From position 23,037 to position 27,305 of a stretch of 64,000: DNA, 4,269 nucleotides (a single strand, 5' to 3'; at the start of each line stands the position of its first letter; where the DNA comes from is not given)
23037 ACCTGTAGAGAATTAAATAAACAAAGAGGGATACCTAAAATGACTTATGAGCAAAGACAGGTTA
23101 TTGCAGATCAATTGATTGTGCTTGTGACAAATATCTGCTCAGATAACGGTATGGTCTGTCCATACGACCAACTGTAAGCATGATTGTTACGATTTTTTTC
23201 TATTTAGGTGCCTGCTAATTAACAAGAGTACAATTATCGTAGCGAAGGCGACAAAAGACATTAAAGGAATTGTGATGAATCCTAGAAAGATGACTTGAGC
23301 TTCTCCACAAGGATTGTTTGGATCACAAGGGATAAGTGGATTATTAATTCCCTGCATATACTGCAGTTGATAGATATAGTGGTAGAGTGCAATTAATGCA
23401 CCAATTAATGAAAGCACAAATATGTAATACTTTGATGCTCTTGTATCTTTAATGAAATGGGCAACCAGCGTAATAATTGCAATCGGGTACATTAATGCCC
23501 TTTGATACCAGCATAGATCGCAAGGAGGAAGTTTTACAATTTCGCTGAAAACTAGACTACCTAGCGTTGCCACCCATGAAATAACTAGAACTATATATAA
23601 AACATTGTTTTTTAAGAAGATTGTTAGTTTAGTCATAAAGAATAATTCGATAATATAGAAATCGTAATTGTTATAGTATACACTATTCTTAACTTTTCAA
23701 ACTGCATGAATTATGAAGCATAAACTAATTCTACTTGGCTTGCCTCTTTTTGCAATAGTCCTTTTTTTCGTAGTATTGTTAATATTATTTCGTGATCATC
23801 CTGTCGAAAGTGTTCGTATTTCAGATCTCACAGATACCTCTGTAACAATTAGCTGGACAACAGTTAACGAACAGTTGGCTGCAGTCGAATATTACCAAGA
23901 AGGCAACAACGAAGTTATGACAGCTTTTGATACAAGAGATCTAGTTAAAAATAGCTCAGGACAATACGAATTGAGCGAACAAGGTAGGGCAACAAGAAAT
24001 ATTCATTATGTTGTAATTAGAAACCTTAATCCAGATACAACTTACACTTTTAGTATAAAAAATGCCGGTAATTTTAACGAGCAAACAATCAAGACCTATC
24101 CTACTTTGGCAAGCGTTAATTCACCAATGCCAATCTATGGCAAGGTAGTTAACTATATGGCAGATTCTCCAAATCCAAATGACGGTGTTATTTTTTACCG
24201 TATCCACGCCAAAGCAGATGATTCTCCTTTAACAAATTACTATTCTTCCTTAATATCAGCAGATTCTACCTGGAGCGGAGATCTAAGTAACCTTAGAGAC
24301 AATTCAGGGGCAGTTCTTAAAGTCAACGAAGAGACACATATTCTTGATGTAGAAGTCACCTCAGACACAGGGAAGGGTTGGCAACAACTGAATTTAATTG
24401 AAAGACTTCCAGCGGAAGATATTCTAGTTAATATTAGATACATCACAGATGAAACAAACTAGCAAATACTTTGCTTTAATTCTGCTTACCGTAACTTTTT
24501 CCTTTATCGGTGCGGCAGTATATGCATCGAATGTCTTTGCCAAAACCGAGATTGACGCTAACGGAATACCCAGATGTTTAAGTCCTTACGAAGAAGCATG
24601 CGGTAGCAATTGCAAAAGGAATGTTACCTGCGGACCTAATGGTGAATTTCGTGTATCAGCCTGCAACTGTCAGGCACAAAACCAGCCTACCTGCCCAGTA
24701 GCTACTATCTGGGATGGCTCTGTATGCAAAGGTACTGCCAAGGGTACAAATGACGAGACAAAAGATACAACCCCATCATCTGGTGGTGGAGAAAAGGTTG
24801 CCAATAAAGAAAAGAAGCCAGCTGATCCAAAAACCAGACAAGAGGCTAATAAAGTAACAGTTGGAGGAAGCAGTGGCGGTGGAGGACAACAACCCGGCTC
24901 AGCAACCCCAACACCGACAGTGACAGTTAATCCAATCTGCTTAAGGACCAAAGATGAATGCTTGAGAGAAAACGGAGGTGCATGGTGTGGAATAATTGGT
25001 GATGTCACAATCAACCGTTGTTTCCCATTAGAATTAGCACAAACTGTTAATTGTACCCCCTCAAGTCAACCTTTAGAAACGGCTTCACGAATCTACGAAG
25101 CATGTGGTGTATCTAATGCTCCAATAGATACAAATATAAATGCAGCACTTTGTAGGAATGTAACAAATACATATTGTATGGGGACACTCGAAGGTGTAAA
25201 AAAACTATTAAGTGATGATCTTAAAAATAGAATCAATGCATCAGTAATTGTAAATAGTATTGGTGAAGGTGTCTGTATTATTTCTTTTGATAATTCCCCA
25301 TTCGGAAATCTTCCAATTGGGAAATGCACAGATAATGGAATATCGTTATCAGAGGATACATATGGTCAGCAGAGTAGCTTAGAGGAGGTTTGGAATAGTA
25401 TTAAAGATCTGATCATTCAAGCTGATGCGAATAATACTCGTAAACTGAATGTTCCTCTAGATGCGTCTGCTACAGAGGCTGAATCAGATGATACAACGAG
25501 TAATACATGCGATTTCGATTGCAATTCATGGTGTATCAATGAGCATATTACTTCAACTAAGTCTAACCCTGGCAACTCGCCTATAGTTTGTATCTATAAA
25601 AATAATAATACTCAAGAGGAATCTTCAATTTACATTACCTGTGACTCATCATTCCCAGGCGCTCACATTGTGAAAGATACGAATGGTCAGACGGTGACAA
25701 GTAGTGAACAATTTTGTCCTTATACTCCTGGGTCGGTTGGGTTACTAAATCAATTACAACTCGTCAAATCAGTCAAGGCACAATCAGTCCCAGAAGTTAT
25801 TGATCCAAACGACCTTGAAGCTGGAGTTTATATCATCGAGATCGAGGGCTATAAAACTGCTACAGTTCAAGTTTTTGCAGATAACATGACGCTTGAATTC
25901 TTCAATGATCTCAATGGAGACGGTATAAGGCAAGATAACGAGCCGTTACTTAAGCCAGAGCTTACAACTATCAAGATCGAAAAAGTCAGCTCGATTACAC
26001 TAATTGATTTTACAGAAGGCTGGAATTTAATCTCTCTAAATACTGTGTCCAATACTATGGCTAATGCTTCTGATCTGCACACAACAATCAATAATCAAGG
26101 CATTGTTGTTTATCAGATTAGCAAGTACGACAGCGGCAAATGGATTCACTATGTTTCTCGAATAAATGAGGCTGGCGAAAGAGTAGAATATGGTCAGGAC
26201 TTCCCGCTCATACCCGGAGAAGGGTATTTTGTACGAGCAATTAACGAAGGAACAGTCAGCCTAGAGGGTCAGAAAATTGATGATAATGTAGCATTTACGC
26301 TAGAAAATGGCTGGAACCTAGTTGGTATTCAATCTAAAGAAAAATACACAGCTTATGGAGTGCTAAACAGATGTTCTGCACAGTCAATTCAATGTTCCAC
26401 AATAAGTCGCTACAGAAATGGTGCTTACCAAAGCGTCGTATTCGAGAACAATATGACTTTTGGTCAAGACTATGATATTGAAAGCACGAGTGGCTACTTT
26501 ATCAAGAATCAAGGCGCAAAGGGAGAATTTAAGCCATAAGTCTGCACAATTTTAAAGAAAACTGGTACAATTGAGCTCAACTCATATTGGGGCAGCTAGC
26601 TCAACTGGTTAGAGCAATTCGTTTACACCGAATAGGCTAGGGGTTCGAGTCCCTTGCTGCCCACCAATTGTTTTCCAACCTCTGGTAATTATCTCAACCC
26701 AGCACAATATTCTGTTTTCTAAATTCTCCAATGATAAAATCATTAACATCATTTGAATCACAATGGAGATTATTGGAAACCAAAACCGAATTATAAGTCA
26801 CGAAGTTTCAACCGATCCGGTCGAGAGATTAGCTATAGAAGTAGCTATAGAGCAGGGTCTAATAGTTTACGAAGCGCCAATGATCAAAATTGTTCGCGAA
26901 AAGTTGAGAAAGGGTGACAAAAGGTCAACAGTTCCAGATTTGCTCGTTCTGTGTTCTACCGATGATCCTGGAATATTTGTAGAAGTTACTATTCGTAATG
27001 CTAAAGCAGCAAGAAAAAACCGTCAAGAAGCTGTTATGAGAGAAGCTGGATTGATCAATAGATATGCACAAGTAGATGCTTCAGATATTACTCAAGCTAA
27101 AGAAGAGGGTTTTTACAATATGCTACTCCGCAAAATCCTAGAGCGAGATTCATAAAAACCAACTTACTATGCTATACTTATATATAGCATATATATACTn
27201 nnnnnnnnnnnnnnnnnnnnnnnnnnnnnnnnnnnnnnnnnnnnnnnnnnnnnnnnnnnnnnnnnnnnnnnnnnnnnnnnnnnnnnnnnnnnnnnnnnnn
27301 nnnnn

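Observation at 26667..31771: tRNA-Val-flanked island of uncharacterised genes with two divergent paralogs of an undescribed family, small Cys-cluster proteins and a NERD-like protein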

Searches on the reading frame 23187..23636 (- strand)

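Call 18: search_protein_families(library=pfam, proteins=[window:23187-23636:-], max_evalue=0.001)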
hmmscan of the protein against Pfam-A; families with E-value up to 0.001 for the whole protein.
window:23187-23636:- (149 aa): 2 families
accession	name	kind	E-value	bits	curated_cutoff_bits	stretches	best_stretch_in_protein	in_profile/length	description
PF02600.21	DsbB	-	7.8e-17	62.5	22.1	1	11-140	3-147/148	Disulfide bond formation protein DsbB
PF07884.19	VKOR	-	0.00046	20.8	27.5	1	72-141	3-76/134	Vitamin K epoxide reductase family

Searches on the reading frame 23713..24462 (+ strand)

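Call 18: search_protein_families(library=pfam, proteins=[window:23713-24462:+], max_evalue=0.001)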
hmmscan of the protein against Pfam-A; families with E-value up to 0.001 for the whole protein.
window:23713-24462:+ (249 aa): 2 families
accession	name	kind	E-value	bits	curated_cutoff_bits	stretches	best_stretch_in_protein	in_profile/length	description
PF16656.11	Pur_ac_phosph_N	-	6.3e-09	36.7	30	1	37-120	9-83/93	Purple acid Phosphatase, N-terminal domain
PF00041.27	fn3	-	3.3e-06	27.7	25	1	30-116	2-67/84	Fibronectin type III domain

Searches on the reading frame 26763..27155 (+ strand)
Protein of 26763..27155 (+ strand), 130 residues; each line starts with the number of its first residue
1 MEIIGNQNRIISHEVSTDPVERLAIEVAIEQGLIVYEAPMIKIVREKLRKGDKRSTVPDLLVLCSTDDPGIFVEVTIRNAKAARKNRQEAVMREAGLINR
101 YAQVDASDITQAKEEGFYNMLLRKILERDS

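Call 4: search_protein_families(library=pfam, proteins=[window:26763-27155:+], max_evalue=1)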
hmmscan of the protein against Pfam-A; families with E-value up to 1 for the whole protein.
window:26763-27155:+ (130 aa): 1 family
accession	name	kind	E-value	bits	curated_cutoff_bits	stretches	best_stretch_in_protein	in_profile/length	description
PF07033.16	Orthopox_B11R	-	0.048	13.9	25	1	69-108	19-58/71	Orthopoxvirus B11R protein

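Call 5: search_protein_families(library=ncbifam, proteins=[window:26763-27155:+], max_evalue=1)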
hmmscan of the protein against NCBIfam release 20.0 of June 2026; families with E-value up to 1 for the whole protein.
window:26763-27155:+ (130 aa): 1 family
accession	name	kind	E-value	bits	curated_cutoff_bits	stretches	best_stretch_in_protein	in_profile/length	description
TIGR04337.1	AmmeMemoSam_rS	hypoth_equivalog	0.052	12.4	220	1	66-121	125-187/349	AmmeMemoRadiSam system radical SAM enzyme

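Call 7: search_protein_families(library=padloc, proteins=[window:26763-27155:+], max_evalue=1)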
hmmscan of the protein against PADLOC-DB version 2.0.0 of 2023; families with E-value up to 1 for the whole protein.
window:26763-27155:+ (130 aa): 0 families

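Call 8: search_protein_families(library=phrogs, proteins=[window:26763-27155:+], max_evalue=1)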
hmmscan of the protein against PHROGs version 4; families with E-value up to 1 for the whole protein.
window:26763-27155:+ (130 aa): 2 families
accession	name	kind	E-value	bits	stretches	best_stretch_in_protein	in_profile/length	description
phrog_18163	-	unknown function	0.058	14.5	1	18-73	37-93/110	-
phrog_5702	-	DNA, RNA and nucleotide metabolism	0.07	14.1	1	56-93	6-41/70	Holliday junction resolvase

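Call 43: find_related_loci(query=window:26763-27152:+, collection=viral_contigs, flank=5000)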
Query window:26763-27152:+ (130 aa) in viral_contigs; peptide patterns used: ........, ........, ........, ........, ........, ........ (x = any residue, [..] = any of these).
7 stretches matched a pattern, but none encodes a relative of the query by tblastn (E <= 1e-3).

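Call 46: list_cluster_members(proteins=[window:26763-27152:+, window:27200-27919:+, window:27968-28291:-, window:28331-28540:-, window:28657-29349:+, window:29401-30222:+, window:30228-31019:+, window:31043-31771:-])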
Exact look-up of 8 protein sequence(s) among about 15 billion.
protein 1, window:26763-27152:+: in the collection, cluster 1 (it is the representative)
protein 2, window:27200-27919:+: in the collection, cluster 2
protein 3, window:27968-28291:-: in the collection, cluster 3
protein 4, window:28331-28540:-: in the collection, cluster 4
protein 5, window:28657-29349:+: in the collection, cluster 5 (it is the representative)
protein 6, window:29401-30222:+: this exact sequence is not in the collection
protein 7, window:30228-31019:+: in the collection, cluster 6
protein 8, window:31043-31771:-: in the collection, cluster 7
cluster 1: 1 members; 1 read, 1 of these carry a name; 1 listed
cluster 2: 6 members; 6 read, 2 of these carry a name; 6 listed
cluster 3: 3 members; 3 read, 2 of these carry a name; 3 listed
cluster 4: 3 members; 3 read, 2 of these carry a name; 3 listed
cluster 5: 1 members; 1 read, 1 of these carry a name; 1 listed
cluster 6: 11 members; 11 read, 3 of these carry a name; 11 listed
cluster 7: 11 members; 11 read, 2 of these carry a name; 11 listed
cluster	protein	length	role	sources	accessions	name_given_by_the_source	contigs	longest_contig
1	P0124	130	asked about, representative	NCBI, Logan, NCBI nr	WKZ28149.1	MAG: hypothetical protein QY330_00895 [Candidatus Dojkabacteria bacterium]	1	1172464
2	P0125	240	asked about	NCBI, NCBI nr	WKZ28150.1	MAG: hypothetical protein QY330_00900 [Candidatus Dojkabacteria bacterium]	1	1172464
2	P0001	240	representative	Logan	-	-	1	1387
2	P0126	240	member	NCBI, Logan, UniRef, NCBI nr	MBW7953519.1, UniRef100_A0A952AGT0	hypothetical protein H3C67_01910 [Candidatus Dojkabacteria bacterium] | Uncharacterized protein n=1 Tax=Candidatus Dojkabacteria bacterium TaxID=2099670 ... | hypothetical protein [Candidatus Dojkabacteria bacterium]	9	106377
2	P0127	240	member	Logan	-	-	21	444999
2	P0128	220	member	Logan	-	-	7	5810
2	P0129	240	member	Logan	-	-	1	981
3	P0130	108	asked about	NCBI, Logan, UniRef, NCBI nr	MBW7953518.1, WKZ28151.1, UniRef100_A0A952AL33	MAG: hypothetical protein QY330_00905 [Candidatus Dojkabacteria bacterium] | Uncharacterized protein n=1 Tax=Candidatus Dojkabacteria bacterium TaxID=2099670 ... | hypothetical protein [Candidatus Dojkabacteria bacterium]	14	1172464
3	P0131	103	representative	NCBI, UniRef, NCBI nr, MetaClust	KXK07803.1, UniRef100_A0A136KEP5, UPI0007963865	MAG: hypothetical protein UZ20_WS6002001118 [candidate division WS6 bacterium OLB21] | Uncharacterized protein n=1 Tax=candidate division WS6 bacterium OLB21 TaxID=1617427 ... | status=active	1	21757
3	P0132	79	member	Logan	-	-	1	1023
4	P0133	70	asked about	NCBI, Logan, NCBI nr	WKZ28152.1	MAG: hypothetical protein QY330_00910 [Candidatus Dojkabacteria bacterium]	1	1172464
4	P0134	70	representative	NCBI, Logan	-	-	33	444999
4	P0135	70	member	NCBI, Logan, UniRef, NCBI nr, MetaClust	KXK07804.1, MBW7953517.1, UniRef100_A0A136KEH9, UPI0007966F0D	hypothetical protein H3C67_01900 [Candidatus Dojkabacteria bacterium] | Uncharacterized protein n=2 Tax=Candidatus Dojkabacteria TaxID=74243 ... | MAG: hypothetical protein UZ20_WS6002001119 [candidate division WS6 bacterium OLB21]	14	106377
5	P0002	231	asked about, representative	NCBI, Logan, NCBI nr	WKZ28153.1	MAG: hypothetical protein QY330_00915 [Candidatus Dojkabacteria bacterium]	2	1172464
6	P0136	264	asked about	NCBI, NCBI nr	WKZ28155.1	MAG: hypothetical protein QY330_00925 [Candidatus Dojkabacteria bacterium]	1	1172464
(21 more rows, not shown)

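Call 60: search_solved_structures(query=window:26763-27152:+, max_evalue=10, show_alignments=2)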
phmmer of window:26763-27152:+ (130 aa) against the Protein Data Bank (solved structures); distinct sequences matched with E-value up to 10: 0.
